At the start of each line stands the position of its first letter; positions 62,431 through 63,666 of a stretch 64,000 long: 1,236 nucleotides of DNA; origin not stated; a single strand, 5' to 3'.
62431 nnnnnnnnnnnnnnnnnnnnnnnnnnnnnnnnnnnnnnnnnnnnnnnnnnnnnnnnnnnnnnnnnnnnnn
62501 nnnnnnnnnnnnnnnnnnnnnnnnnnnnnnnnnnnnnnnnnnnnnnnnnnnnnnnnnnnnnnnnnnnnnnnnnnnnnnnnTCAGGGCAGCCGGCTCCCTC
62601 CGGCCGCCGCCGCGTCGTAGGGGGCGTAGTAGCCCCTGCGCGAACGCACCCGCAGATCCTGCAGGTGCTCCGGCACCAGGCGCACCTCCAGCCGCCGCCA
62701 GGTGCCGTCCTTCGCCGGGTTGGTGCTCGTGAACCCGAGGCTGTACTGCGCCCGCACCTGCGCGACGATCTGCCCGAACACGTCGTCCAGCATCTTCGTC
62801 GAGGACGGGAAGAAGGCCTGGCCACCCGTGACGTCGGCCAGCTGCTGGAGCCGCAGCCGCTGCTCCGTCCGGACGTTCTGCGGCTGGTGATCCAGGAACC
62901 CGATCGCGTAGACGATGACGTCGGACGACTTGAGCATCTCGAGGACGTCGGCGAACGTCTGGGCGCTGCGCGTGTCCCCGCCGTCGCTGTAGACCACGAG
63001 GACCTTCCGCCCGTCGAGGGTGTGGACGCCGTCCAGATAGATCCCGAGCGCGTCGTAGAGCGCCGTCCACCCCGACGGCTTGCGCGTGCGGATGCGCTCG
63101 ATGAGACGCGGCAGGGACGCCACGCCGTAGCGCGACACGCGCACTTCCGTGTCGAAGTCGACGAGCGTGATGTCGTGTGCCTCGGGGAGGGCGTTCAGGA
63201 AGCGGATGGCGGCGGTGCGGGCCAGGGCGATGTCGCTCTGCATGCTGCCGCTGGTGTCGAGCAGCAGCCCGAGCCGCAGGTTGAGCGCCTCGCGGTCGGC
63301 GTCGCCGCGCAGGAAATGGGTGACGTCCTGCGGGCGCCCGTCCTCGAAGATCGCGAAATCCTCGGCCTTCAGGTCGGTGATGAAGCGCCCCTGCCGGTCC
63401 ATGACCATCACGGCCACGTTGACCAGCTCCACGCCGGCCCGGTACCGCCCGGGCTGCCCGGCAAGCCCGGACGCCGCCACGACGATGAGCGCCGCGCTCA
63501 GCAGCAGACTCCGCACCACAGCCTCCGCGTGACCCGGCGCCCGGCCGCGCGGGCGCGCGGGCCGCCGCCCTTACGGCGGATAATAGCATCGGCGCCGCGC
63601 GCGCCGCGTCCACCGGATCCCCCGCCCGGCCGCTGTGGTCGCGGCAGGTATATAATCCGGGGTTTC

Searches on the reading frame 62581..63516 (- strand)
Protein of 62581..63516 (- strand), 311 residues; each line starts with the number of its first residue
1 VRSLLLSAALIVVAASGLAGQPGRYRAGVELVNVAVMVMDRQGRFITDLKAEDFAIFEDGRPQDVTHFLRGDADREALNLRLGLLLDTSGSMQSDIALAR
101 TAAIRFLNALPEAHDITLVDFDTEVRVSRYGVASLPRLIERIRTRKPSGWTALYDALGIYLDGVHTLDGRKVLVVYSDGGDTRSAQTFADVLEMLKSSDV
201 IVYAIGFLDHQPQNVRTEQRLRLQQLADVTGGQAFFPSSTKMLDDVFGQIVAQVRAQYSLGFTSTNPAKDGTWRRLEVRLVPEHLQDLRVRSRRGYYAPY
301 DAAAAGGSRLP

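Call 73: search_protein_families(library=pfam, proteins=[window:62581-63516:-], max_evalue=0.001)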
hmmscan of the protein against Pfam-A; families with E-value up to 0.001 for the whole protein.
window:62581-63516:- (311 aa): 4 families
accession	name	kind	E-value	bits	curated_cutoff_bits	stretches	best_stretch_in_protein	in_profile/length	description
PF00092.34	VWA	-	4.6e-10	40.4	23.8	1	84-246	4-171/174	von Willebrand factor type A domain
PF13519.12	VWA_2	-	8.6e-08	33.2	27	1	84-179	3-106/107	von Willebrand factor type A domain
PF05762.20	VWA_CoxE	-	1e-06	28.8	26.4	1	75-198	52-178/222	VWA domain containing CoxE-like protein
PF13768.12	VWA_3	-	2.9e-05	24.6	27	1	83-234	4-153/155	von Willebrand factor type A domain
